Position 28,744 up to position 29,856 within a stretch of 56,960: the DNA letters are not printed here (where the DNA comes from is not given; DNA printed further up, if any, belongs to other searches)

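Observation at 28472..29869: Self-contained operon for a Gly/Asn/Gln-rich Cys-cluster protein and an Arg/Asp/Glu/Tyr-rich low-complexity protein inside the tail module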

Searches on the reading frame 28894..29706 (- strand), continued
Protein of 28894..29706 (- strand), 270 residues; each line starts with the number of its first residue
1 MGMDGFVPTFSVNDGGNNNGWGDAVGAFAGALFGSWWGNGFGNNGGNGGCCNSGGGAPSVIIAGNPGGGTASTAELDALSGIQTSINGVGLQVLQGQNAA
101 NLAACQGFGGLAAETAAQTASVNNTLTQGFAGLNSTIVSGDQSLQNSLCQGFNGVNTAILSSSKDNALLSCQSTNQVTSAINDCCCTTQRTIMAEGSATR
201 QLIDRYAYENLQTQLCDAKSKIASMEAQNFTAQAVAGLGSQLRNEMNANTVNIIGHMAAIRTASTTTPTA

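Call 44: find_related_loci(query=A2, collection=genome_contigs, flank=6000)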
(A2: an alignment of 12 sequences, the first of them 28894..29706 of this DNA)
Query A2 (270 aa) in genome_contigs; peptide patterns used: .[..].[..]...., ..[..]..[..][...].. (x = any residue, [..] = any of these).
38 stretches matched a pattern; 4 encode a relative of the query (tblastn E <= 1e-3); 4 distinct loci.
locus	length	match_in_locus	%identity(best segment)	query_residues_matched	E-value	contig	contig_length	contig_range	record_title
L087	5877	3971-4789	63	3-270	3e-88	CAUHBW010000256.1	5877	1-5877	MAG TPA_asm: uncultured Bilophila sp. isolate SRR16244395_bin.14_MetaWRAP_v1.3_MAG genome assembly, contig: ERZ18732474.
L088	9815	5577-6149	51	70-260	4e-58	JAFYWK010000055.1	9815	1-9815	MAG: Paludibacteraceae bacterium isolate RGIG7483 Water_buffalos_Colon-4__c81284, whole genome shotgun sequence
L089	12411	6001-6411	28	77-264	7e-9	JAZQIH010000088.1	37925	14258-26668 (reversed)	MAG: Anaerovoracaceae bacterium isolate T1900044625_TS20190091.MAGScoT_cleanbin_000032 SGB_932_k141_476834, whole genome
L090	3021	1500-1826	27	91-236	3e-8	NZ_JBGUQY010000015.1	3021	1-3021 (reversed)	MAG: Fibrobacter sp. isolate ruminal_MAG_129 ruminal_MAG_129_contig_0016, whole genome shotgun sequence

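Call 48: search_solved_structures(query=A1, max_evalue=1)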
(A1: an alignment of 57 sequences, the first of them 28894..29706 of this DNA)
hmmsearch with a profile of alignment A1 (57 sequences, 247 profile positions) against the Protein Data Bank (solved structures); distinct sequences matched with E-value up to 1: 199 (the best 60 are shown).
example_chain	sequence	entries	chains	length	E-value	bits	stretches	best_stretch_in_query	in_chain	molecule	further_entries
6ml8_B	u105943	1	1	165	0.0022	20.6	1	24-137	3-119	Hemagglutinin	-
8sk7_G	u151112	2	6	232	0.0026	20.4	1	24-99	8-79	Hemagglutinin | Hemagglutinin HA2 chain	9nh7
7jpd_a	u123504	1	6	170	0.0031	20.1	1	24-111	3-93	Hemagglutinin HA2 chain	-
1ru7_B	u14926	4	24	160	0.0032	20.1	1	24-138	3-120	hemagglutinin | Hemagglutinin HA2 chain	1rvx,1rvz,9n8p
8tp5_B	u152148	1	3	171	0.0034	20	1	24-95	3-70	Hemagglutinin HA2 chain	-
5ugy_B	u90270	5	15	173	0.0035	20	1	24-96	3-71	Hemagglutinin HA2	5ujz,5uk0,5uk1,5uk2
9cu7_B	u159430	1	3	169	0.0035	20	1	24-96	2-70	Hemagglutinin HA2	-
6cf7_B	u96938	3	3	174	0.0035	19.9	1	24-96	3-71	Hemagglutinin | Hemagglutinin HA2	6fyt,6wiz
7jix_B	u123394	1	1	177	0.0036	19.9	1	24-96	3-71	Hemagglutinin HA2 chain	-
5w6g_B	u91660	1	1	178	0.0037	19.9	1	24-96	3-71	Hemagglutinin HA2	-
4edb_B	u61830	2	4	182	0.0039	19.8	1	24-95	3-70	Hemagglutinin | Hemagglutinin HA2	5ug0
6lks_L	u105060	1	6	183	0.0039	19.8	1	24-98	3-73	Hemagglutinin HA2 chain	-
1ruy_I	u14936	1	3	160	0.0048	19.5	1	24-114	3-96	hemagglutinin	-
9b2m_D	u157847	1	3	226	0.0052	19.4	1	24-95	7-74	Hemagglutinin HA2 chain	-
7scn_B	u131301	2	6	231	0.006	19.2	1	24-95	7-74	Hemagglutinin HA2 chain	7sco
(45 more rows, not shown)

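Call 49: search_protein_families(library=ncbifam, proteins=[window:28894-29706:-], max_evalue=1)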
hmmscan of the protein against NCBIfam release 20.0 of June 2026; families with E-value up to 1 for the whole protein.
window:28894-29706:- (270 aa): 0 families

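Call 52: predict_structure(alignment_id=A1)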
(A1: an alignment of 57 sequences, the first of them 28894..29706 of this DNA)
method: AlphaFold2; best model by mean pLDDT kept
length: 270 residues; sequences in the alignment: 57
mean_pLDDT: 55.9   pTM: 0.26
mean pLDDT of the five models: 55.9, 49.5, 49.0, 45.0, 42.1
residues with pLDDT >= 90: 0; 70-90: 67; 50-70: 86; < 50: 117
segments of 3 or more residues with pLDDT < 50: 1-79, 81-83, 93-98, 104-107, 109-112, 167-171, 173-175
pLDDT, mean of each block of 10 residues (from residue 1): 36 35 43 41 36 38 36 44 49 48 48 46 53 56 55 53 49 52 68 66 73 80 81 80 88 85 67
secondary structure, 60 per line:
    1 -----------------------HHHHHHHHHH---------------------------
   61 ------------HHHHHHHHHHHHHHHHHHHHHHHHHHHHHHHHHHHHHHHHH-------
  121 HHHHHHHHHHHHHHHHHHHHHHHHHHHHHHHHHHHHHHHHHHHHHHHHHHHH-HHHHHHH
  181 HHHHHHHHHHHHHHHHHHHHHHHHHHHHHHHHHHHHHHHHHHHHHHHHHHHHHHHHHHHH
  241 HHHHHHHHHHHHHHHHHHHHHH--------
elements in order: H24-33 H73-113 H121-172 H174-262
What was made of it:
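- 28894..29706 (-): g1: 270-aa protein with a Gly-zipper, a coiled coil and a CCC cluster (second copy at 33447-34259). The AF2 model is all-helical after a disordered Gly linker, with pLDDT 56 (call 52).
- On Known tail, tip or head components: The g1 model is too poor for a fold search (call 52).
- The g1 model has low confidence (pLDDT 56, call 52). The protein is 270 aa and mostly coiled coil (call 52).
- Tried and rejected: The AF2 model of g1 was too poor for a fold search (call 52).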

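Call 60: search_dna_similar(query=window:28894-29706:-, collection=phages, mode=protein, max_evalue=0.001, max_rows=60, rows=spread)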
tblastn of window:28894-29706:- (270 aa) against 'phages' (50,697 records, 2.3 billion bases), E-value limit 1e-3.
Records with a match: 98; places in all: 99; records where one place covers at least 80% of the query: 0.
Best place of each record, by identity: <60% 98.
By first word of the organism name: Escherichia 32; Salmonella 24; Yersinia 17; Edwardsiella 4; Campylobacter 4; Shigella 4; Enterobacter 3; Klebsiella 3; Sashavirus 2; Enterobacteria 2; and 3 more.
By host as written in the record: Escherichia coli K-12 MG1655 16; Yersinia enterocolitica 15; Salmonella enterica 8; - 7; Escherichia coli 7; Edwardsiella ictaluri 4; Campylobacter jejuni 4; Escherichia coli K-12 4; and 21 more.
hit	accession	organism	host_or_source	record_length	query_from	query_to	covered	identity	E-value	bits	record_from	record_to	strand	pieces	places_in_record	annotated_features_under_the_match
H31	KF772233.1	Edwardsiella phage eiAU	Edwardsiella ictaluri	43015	71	249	66%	35.8%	4e-18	89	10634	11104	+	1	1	hypothetical protein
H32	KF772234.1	Edwardsiella phage eiAU-183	Edwardsiella ictaluri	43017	71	249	66%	35.8%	4e-18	89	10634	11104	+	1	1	hypothetical protein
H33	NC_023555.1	Edwardsiella phage eiAU-183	Edwardsiella ictaluri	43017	71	249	66%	35.8%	4e-18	89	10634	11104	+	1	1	hypothetical protein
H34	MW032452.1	Enterobacter phage N5822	Enterobacter cloacae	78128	76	242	62%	36.2%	5e-16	83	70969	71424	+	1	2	hypothetical protein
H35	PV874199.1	Enterobacter phage BHUENT9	Enterobacter cloacae complex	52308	76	242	62%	34.3%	1e-14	79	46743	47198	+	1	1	record has no annotation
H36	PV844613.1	Enterobacter phage BHUENT2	Enterobacter cloacae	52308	76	242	62%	34.3%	1e-14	79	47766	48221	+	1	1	record has no annotation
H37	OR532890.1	Klebsiella phage RCIP0096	Klebsiella pneumoniae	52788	76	229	57%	36.0%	2e-14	79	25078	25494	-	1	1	hypothetical protein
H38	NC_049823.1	Escherichia phage herni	Escherichia coli K-12 MG1655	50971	76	222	54%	37.7%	1e-10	67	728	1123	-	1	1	hypothetical protein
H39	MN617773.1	Yersinia phage vB_Yen_X1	Yersinia enterocolitica ATCC 23715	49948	77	257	67%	30.5%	2e-6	54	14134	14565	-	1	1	hypothetical protein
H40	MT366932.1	Yersinia phage vB_YenM_22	Yersinia enterocolitica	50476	77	257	67%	30.5%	2e-6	54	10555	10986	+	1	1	hypothetical protein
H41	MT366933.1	Yersinia phage vB_YenM_25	Yersinia enterocolitica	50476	77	257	67%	30.5%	2e-6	54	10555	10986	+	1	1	hypothetical protein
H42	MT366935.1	Yersinia phage vB_YenM_39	Yersinia enterocolitica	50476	77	257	67%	30.5%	2e-6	54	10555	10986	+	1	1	hypothetical protein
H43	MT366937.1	Yersinia phage vB_YenM_526-1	Yersinia enterocolitica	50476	77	257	67%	30.5%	2e-6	54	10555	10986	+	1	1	hypothetical protein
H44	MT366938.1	Yersinia phage vB_YenM_526-2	Yersinia enterocolitica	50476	77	257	67%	30.5%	2e-6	54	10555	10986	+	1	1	hypothetical protein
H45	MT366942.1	Yersinia phage vB_YenM_636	Yersinia enterocolitica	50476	77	257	67%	30.5%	2e-6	54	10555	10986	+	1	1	hypothetical protein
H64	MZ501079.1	Escherichia phage JakobBernoulli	Escherichia coli K-12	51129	76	222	54%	35.9%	4e-10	66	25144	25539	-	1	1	putative sugar-binding protein | hypothetical protein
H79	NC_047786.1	Salmonella phage vB_SenS_Sasha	Salmonella enterica subsp. enterica ...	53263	80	222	53%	34.6%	2e-5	52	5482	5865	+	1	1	hypothetical protein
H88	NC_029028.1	Enterobacteria phage JenP1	Escherichia coli K-12 MG1655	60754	80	226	54%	31.4%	2e-4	48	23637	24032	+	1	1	hypothetical protein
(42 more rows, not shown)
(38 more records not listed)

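Call 61: get_annotated_region(hit=H64, flank=5000)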
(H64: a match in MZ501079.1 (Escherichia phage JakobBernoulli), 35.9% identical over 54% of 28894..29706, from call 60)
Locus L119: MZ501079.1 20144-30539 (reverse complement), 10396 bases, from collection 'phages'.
description: Escherichia phage JakobBernoulli, complete genome.
organism: Escherichia phage JakobBernoulli (NCBI taxid 2851971)
taxonomy: Viruses; Duplodnaviria; Heunggongvirae; Uroviricota; Caudoviricetes; Drexlerviridae; Tempevirinae; Hanrivervirus
host: Escherichia coli K-12; source: sewage plant inflow; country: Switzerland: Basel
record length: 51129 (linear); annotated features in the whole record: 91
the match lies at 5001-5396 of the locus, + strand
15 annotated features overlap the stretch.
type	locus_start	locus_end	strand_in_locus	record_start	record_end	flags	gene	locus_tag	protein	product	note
CDS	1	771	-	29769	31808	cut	-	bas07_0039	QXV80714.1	DNA helicase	-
CDS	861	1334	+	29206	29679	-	-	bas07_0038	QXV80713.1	putative transcriptional regulator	-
CDS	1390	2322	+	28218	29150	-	-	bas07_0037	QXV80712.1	DNA primase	-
CDS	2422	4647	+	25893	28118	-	-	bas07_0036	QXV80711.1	lateral tail fiber protein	-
CDS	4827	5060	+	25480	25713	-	-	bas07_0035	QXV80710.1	hypothetical protein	-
CDS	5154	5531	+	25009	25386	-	-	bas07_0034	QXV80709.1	putative sugar-binding protein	-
CDS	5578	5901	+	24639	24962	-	-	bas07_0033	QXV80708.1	hypothetical protein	-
CDS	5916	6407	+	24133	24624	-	-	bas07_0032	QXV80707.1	hypothetical protein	-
CDS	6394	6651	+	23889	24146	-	-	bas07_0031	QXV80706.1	hypothetical protein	-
CDS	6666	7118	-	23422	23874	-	-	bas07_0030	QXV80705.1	single-stranded DNA binding protein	-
CDS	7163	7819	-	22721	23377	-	-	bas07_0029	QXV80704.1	putative recombination protein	-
CDS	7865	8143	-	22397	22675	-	-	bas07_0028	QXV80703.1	hypothetical protein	-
CDS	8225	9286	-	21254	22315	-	-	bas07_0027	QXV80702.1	putative exodeoxyribonuclease VIII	-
CDS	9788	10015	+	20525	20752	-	-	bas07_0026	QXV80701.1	hypothetical protein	-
CDS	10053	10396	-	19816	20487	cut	-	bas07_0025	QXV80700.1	hypothetical protein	-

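Call 62: get_annotated_region(hit=H88, flank=4000)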
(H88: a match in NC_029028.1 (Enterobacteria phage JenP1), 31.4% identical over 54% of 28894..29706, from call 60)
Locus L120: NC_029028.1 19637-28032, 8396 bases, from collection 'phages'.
description: Enterobacteria phage JenP1, complete genome.
organism: Enterobacteria phage JenP1 (NCBI taxid 1610837)
taxonomy: Viruses; Duplodnaviria; Heunggongvirae; Uroviricota; Caudoviricetes; Queuovirinae; Nonagvirus; Nonagvirus JenP1
host: Escherichia coli K-12 MG1655; source: pig fecal sample; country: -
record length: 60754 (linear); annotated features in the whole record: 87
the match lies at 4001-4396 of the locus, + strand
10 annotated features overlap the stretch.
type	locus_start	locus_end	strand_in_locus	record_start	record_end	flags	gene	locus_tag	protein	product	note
CDS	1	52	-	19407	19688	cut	-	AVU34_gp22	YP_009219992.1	outer membrane protein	-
CDS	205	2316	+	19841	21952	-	-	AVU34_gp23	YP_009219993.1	tail protein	-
CDS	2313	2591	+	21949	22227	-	-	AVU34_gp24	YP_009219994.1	hypothetical protein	-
CDS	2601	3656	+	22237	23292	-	-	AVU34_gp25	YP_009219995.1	tail fiber protein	-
CDS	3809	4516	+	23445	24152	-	-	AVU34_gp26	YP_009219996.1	hypothetical protein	-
CDS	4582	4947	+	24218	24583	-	-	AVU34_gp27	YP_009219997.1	hypothetical protein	-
CDS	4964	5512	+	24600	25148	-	-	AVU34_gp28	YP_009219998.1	hypothetical protein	-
CDS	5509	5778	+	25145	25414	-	-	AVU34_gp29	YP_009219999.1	hypothetical protein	-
CDS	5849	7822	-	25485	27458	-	-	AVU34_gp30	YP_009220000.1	DNA polymerase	-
CDS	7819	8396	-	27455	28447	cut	-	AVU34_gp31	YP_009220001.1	DNA polymerase processivity factor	-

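Call 82: get_annotated_region(hit=H79, flank=4500)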
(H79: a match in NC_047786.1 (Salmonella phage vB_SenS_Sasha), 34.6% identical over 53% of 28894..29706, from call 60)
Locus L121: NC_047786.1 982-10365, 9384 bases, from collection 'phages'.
description: Salmonella phage vB_SenS_Sasha, complete genome.
organism: Salmonella phage vB_SenS_Sasha (NCBI taxid 1913114)
taxonomy: Viruses; Duplodnaviria; Heunggongvirae; Uroviricota; Caudoviricetes; Sashavirus; Sashavirus sasha
host: Salmonella enterica subsp. enterica serovar Kentucky; source: Beef cattle feedlot; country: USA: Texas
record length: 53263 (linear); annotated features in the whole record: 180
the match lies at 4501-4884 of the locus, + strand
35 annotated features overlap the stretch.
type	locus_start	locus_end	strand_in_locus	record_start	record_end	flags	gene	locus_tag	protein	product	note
CDS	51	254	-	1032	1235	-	-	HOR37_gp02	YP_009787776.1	hypothetical protein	CPT_Sasha_gp02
regulatory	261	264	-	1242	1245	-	-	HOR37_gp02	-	ribosome_binding_site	-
CDS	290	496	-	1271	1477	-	-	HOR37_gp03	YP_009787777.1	hypothetical protein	CPT_Sasha_gp03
CDS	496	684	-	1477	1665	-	-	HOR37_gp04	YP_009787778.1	hypothetical protein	CPT_Sasha_gp04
regulatory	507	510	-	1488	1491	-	-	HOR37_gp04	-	ribosome_binding_site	-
regulatory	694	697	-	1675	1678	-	-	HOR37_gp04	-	ribosome_binding_site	-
regulatory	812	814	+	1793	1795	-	-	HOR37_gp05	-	ribosome_binding_site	-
CDS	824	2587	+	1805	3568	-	-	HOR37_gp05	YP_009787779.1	TerL protein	CPT_Sasha_gp05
CDS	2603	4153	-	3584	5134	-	-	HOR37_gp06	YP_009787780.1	homing endonuclease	CPT_Sasha_gp06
regulatory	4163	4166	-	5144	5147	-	-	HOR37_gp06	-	ribosome_binding_site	-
regulatory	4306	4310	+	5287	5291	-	-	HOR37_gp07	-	ribosome_binding_site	-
CDS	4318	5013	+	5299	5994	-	-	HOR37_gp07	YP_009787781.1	hypothetical protein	CPT_Sasha_gp07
regulatory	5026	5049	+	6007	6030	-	-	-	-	terminator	-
regulatory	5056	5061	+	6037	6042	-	-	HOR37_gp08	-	ribosome_binding_site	-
CDS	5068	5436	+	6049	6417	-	-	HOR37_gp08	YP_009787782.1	hypothetical protein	CPT_Sasha_gp08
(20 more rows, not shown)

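Call 94: search_protein_families(library=phrogs, proteins=[L028:3442-3960:+, L028:3912-4412:+, L028:4405-4626:+, L028:4665-5483:+, L028:5545-6018:+, L028:5999-6418:+, L028:6431-6904:+, L026:5902-6372:+, L026:6365-6991:+, L026:7012-7380:+], max_evalue=0.01)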
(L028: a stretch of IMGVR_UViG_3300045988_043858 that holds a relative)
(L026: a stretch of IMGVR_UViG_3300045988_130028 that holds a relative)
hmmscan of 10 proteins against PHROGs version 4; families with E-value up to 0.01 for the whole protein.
L028:3442-3960:+ (172 aa): 2 families
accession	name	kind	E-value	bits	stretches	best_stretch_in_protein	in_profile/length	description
phrog_3754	-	unknown function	2.3e-26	93.8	1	51-169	6-141/145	-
phrog_15863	-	unknown function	7.7e-06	26.4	1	52-164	2-113/312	-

L028:3912-4412:+ (166 aa): 1 family
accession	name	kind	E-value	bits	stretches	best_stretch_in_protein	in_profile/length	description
phrog_21718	-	unknown function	1.7e-35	123.3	1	18-157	3-147/159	-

L028:4405-4626:+ (73 aa): 1 family
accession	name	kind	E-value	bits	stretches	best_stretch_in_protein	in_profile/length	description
phrog_22984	-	unknown function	7.9e-22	78.5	1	1-73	1-67/74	-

L028:4665-5483:+ (272 aa): 2 families
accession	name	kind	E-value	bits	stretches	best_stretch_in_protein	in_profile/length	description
phrog_16490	-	unknown function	4.8e-35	122.6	1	12-244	5-225/286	-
phrog_9288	-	unknown function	0.0085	16.8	0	52-231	34-224/234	-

L028:5545-6018:+ (157 aa): 1 family
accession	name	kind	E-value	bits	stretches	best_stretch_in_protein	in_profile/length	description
phrog_20016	-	unknown function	5.7e-57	192.3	1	18-157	1-141/141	-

L028:5999-6418:+ (139 aa): 1 family
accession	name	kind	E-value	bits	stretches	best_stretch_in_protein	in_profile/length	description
phrog_28802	-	unknown function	5.9e-15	57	1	14-103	2-90/190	-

L028:6431-6904:+ (157 aa): 0 families

L026:5902-6372:+ (156 aa): 0 families

L026:6365-6991:+ (208 aa): 1 family
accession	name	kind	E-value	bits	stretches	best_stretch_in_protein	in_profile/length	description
phrog_10046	-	unknown function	0.0087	17.2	0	127-164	32-69/87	-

L026:7012-7380:+ (122 aa): 2 families
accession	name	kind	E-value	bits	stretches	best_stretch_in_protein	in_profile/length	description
phrog_3754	-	unknown function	3.6e-15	57.5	1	6-118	11-141/145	-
phrog_15863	-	unknown function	0.0015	18.9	1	1-111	1-111/312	-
